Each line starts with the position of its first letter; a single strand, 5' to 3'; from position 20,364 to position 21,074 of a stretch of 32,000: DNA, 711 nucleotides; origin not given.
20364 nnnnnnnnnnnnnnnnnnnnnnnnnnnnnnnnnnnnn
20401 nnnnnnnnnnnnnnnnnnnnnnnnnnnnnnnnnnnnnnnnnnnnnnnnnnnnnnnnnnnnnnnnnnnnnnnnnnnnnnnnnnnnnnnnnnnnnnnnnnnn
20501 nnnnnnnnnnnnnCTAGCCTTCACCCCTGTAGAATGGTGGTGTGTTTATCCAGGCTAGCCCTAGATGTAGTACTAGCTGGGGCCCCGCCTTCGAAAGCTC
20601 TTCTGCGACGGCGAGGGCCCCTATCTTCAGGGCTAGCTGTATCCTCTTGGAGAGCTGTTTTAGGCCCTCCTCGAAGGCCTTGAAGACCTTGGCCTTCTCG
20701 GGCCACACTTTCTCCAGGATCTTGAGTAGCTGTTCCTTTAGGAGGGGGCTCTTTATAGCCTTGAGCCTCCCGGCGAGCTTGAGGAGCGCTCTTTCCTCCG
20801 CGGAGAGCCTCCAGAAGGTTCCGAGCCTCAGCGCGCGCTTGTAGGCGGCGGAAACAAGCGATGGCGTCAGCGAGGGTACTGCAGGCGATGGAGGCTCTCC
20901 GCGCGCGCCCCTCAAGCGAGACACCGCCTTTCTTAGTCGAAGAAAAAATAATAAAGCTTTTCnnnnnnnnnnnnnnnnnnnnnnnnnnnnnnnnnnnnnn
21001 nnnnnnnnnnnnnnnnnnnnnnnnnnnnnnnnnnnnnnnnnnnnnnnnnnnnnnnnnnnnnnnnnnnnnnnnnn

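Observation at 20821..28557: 143-bp direct repeats (promoter plus gene 5' end) bracket a 7.45-kb cassette carrying the EPS-synthase module and a TA pair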

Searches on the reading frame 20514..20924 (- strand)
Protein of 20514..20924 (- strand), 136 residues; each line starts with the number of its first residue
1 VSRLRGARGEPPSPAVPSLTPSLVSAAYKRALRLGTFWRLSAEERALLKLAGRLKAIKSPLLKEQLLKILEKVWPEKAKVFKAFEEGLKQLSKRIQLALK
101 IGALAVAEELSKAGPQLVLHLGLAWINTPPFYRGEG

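Call 11: search_protein_families(library=pfam, proteins=[window:20514-20924:-], max_evalue=0.01)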
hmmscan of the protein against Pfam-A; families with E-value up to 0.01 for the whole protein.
window:20514-20924:- (136 aa): 0 families

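Call 14: find_homologous_proteins(query=window:20514-20924:-, max_evalue=0.001)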
Query window:20514-20924:- (136 aa): 52 proteins with E <= 0.001 among 131 candidates.
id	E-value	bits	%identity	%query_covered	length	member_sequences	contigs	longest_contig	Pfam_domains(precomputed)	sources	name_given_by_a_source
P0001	2.3e-78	279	100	100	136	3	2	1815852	-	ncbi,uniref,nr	ncbi:hypothetical protein [Thermofilum pendens]|uniref:hypothetical protein n=1 Tax=Thermofilum pend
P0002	7.3e-44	167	65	91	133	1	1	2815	-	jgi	-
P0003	9.1e-42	160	68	86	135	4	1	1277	-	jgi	-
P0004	1.8e-41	159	64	93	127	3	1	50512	-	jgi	-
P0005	4.0e-41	158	64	91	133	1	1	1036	-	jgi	-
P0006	4.7e-41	158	63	93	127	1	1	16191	-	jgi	-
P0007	6.1e-41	158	66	83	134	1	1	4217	-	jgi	jgi:uncharacterized membrane protein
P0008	1.1e-40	157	65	91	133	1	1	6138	-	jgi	jgi:hypothetical protein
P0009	1.1e-40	157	64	91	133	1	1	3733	-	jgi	jgi:uncharacterized membrane protein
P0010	1.4e-40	156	62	92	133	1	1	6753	-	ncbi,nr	ncbi:MAG: hypothetical protein LM573_04160 [Thermofilum sp.]|nr:hypothetical protein [Thermofilum sp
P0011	1.5e-40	156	65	91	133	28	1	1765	-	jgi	-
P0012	1.8e-40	156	64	91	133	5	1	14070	-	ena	-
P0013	2.0e-40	156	64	91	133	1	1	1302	-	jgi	-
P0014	2.5e-40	156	65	91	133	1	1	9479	-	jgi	jgi:hypothetical protein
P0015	2.7e-40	156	66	89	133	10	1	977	-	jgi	jgi:hypothetical protein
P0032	4.6e-39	152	60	91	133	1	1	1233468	-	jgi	jgi:hypothetical protein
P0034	5.6e-39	151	62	91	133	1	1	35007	-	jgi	jgi:hypothetical protein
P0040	2.1e-38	149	63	86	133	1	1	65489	-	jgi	jgi:tRNA A37 threonylcarbamoyladenosine synthetase subunit TsaC/SUA5/YrdC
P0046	1.1e-37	147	60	92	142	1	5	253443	-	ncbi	ncbi:MAG: hypothetical protein QXY49_03315 [Thermofilaceae archaeon]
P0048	1.1e-36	144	62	88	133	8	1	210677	-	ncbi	ncbi:MAG: hypothetical protein QXJ21_04300 [Thermofilum sp.]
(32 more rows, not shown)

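Call 15: find_encoding_contigs(protein=P0001, flank=10000, max_places=6)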
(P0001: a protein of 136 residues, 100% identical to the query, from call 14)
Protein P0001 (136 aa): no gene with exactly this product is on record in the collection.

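Call 17: find_encoding_contigs(protein=P0032, flank=10000, max_places=2)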
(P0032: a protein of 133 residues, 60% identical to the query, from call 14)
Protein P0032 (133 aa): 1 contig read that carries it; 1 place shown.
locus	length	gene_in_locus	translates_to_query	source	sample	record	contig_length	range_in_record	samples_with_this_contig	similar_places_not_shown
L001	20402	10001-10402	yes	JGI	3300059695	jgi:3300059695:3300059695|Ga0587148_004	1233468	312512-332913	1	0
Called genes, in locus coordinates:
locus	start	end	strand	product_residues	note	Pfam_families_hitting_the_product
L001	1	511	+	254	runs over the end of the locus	PF28231:STB2_C (weak), PF13874:Nup54 (weak), PF10805:DUF2730 (faint), PF10046:BLOC1_2 (faint), PF12072:RNase_Y_N (weak), PF10779:XhlA (faint), PF23991:DUF7310 (weak), PF26618:DUF8196 (weak)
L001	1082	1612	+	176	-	PF05942:PaREP1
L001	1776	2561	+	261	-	PF01934:HepT-like, PF18765:Polbeta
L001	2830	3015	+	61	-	-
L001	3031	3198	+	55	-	-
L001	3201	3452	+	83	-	-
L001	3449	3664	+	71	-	PF10049:DUF2283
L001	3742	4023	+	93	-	PF14076:DUF4258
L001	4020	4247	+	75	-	PF10049:DUF2283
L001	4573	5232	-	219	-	PF10805:DUF2730, PF23991:DUF7310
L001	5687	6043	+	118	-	PF05942:PaREP1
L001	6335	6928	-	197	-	PF12644:DUF3782, PF07788:PDDEXK_10 (weak)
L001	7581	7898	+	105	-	-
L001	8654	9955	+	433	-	-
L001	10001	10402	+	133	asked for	-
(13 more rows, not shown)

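Call 18: find_encoding_contigs(protein=P0046, flank=10000, max_places=2)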
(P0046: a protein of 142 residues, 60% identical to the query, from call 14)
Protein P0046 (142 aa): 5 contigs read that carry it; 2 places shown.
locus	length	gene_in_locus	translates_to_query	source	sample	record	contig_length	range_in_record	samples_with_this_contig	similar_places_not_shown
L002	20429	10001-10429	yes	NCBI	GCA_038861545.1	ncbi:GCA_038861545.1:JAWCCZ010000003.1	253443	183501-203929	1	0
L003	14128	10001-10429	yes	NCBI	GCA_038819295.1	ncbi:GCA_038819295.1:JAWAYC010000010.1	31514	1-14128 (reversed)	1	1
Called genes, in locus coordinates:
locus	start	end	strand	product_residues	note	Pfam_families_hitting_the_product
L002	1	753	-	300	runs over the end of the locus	PF00528:BPD_transp_1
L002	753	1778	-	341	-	PF19300:BPD_transp_1_N, PF00528:BPD_transp_1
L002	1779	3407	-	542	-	PF00496:SBP_bac_5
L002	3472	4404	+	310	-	PF00106:adh_short (faint), PF01073:3Beta_HSD, PF01370:Epimerase, PF02719:Polysacc_synt_2, PF04321:RmlD_sub_bind, PF07993:NAD_binding_4, PF13460:NAD_binding_10, PF16363:GDP_Man_Dehyd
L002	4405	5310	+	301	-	PF00483:NTP_transferase, PF12804:NTP_transf_3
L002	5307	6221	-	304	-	PF17284:Spermine_synt_N, PF01564:Spermine_synth, PF13649:Methyltransf_25 (weak)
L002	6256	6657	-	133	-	PF14229:DUF4332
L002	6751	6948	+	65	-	-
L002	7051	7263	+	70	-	-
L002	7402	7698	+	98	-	-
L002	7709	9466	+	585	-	PF16640:Big_3_5 (faint), PF07495:Y_Y_Y (faint), PF13620:CarboxypepD_reg (weak)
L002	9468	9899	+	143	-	-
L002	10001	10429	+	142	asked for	-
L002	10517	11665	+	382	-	PF00535:Glycos_transf_2, PF26629:GT2_TM_C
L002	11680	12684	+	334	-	PF00535:Glycos_transf_2, PF13641:Glyco_tranf_2_3, PF13632:Glyco_trans_2_3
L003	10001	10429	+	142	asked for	-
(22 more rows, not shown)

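Call 19: find_encoding_contigs(protein=P0048, flank=10000, max_places=2)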
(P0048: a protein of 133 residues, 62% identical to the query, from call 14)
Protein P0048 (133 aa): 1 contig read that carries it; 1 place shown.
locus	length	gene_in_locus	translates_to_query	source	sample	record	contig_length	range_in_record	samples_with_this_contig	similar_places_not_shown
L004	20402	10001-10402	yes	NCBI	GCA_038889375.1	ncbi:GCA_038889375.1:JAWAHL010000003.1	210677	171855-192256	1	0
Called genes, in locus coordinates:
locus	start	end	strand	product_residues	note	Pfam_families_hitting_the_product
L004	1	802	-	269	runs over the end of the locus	PF00483:NTP_transferase, PF12804:NTP_transf_3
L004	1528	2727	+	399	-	-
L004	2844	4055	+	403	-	PF13506:Glyco_transf_21, PF03142:Chitin_synth_2 (faint), PF00535:Glycos_transf_2, PF13641:Glyco_tranf_2_3, PF01644:Chitin_synth_1 (faint), PF13632:Glyco_trans_2_3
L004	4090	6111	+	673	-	PF11329:DUF3131, PF24107:DUF7382 (faint), PF13620:CarboxypepD_reg (weak), PF17789:MG4 (faint)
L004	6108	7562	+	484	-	-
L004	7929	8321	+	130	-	PF05168:HEPN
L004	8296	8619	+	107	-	PF22600:MTPAP-like_central (weak), PF01909:NTP_transf_2, PF18765:Polbeta (weak)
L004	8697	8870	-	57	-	-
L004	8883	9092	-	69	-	-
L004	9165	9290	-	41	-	-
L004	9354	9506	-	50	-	-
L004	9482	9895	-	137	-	PF04014:MazE_antitoxin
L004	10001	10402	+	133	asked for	-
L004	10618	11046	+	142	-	PF05168:HEPN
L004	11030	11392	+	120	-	PF22600:MTPAP-like_central (weak), PF01909:NTP_transf_2, PF18765:Polbeta (weak)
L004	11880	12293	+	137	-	-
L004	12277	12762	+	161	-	PF07760:DUF1616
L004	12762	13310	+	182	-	PF07760:DUF1616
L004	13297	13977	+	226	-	-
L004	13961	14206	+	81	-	-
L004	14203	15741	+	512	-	-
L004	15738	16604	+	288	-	PF09822:ABC_transp_aux, PF14258:DUF4350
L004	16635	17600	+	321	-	PF00493:MCM (weak), PF20030:bpMoxR, PF00158:Sigma54_activat (weak), PF05496:RuvB_N (weak), PF00004:AAA, PF07726:AAA_3, PF07728:AAA_5, PF17863:AAA_lid_2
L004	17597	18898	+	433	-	PF01882:DUF58 (weak)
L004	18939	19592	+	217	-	PF18765:Polbeta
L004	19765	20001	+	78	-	PF22600:MTPAP-like_central (weak), PF01909:NTP_transf_2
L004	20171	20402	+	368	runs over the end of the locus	PF13506:Glyco_transf_21, PF10111:Glyco_tranf_2_2, PF13641:Glyco_tranf_2_3, PF00535:Glycos_transf_2, PF13632:Glyco_trans_2_3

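Call 23: find_encoding_contigs(protein=P0040, flank=10000, max_places=2)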
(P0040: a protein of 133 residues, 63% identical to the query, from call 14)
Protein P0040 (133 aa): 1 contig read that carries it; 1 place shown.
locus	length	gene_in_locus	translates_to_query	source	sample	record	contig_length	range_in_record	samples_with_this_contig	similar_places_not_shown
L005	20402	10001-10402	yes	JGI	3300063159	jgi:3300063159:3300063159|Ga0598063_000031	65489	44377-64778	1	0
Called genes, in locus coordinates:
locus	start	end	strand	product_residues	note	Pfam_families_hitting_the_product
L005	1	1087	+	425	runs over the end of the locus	-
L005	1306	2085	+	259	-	PF12644:DUF3782, PF07788:PDDEXK_10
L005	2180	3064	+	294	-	PF23023:Anti-Pycsar_Apyc1 (weak), PF00753:Lactamase_B, PF12706:Lactamase_B_2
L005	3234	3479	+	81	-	PF08972:DUF1902 (weak), PF15919:HicB_lk_antitox, PF21748:UPF0150 (weak)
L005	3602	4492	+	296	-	PF00753:Lactamase_B, PF23023:Anti-Pycsar_Apyc1 (weak), PF12706:Lactamase_B_2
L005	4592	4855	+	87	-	-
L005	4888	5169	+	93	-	-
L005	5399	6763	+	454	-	PF01637:ATPase_2, PF13173:AAA_14, PF03008:DUF234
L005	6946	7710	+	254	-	PF28231:STB2_C (weak), PF13874:Nup54 (weak), PF10805:DUF2730 (faint), PF01519:DUF16 (faint), PF10046:BLOC1_2 (faint), PF12072:RNase_Y_N (weak), PF23991:DUF7310 (weak), PF26618:DUF8196 (weak), +1 more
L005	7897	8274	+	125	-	PF01040:UbiA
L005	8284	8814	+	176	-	PF05942:PaREP1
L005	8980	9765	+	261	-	PF01934:HepT-like, PF18765:Polbeta (weak)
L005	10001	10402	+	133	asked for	-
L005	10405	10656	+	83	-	-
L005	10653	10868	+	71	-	PF10049:DUF2283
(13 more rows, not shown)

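Call 24: find_encoding_contigs(protein=P0004, flank=10000, max_places=2)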
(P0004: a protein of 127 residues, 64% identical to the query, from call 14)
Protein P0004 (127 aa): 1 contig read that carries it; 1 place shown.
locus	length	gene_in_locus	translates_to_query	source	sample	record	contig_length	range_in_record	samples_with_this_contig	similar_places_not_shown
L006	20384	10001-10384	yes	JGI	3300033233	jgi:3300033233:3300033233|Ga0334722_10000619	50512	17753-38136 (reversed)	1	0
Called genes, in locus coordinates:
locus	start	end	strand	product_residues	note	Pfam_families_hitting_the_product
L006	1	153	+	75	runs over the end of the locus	-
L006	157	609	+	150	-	-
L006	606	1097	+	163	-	PF07760:DUF1616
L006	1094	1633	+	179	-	PF07760:DUF1616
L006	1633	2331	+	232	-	-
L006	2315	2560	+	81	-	-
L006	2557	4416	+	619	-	-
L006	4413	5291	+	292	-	PF09822:ABC_transp_aux (faint), PF14258:DUF4350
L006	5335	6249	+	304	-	PF05496:RuvB_N (weak), PF20030:bpMoxR, PF00158:Sigma54_activat (faint), PF00493:MCM (weak), PF00004:AAA, PF07726:AAA_3, PF07728:AAA_5, PF17863:AAA_lid_2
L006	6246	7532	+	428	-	PF01882:DUF58 (weak)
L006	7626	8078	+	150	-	-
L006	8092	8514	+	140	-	-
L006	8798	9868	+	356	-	-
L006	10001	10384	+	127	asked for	-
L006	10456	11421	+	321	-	PF13641:Glyco_tranf_2_3 (weak), PF00535:Glycos_transf_2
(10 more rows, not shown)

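Call 25: find_encoding_contigs(protein=P0034, flank=10000, max_places=2)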
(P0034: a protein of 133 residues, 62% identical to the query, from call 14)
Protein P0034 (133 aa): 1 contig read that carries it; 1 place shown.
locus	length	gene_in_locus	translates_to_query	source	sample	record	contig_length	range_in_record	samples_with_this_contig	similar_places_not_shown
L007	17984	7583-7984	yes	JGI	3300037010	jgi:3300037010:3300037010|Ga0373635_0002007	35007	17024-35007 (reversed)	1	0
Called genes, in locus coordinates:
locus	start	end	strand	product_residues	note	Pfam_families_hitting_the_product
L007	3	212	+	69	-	?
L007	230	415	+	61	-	PF07927:HicA_toxin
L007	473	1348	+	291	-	PF23023:Anti-Pycsar_Apyc1 (weak), PF00753:Lactamase_B, PF12706:Lactamase_B_2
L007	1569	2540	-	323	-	PF01513:NAD_kinase, PF20143:NAD_kinase_C, PF12802:MarR_2 (weak)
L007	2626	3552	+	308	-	PF02445:NadA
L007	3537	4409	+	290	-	PF02749:QRPTase_N, PF01729:QRPTase_C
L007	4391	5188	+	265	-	PF01113:DapB_N (faint), PF01408:GFO_IDH_MocA, PF03447:NAD_binding_3, PF01958:Asp_DH_C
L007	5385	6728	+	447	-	PF01637:ATPase_2, PF13173:AAA_14, PF03008:DUF234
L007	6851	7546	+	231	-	PF04912:Dynamitin (weak), PF13166:AAA_13 (weak), PF28231:STB2_C (weak), PF00261:Tropomyosin (weak), PF02601:Exonuc_VII_L (weak), PF24161:CCDC39, PF19220:Rod_CreS, PF23991:DUF7310, +34 more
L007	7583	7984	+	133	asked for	-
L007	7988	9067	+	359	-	PF13641:Glyco_tranf_2_3 (weak), PF00535:Glycos_transf_2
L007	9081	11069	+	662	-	-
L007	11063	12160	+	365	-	PF13506:Glyco_transf_21, PF00535:Glycos_transf_2, PF10111:Glyco_tranf_2_2 (weak), PF13641:Glyco_tranf_2_3, PF13632:Glyco_trans_2_3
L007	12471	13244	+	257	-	-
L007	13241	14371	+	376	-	PF20706:GT4-conflict (faint), PF13439:Glyco_transf_4, PF13579:Glyco_trans_4_4, PF00534:Glycos_transf_1, PF13692:Glyco_trans_1_4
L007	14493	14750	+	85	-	PF01370:Epimerase, PF16363:GDP_Man_Dehyd, PF02719:Polysacc_synt_2 (weak)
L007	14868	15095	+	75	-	-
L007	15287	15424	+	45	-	-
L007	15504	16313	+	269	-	PF00535:Glycos_transf_2, PF13641:Glyco_tranf_2_3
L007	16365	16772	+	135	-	-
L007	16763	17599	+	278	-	PF00535:Glycos_transf_2 (weak)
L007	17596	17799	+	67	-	-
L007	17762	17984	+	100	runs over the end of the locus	-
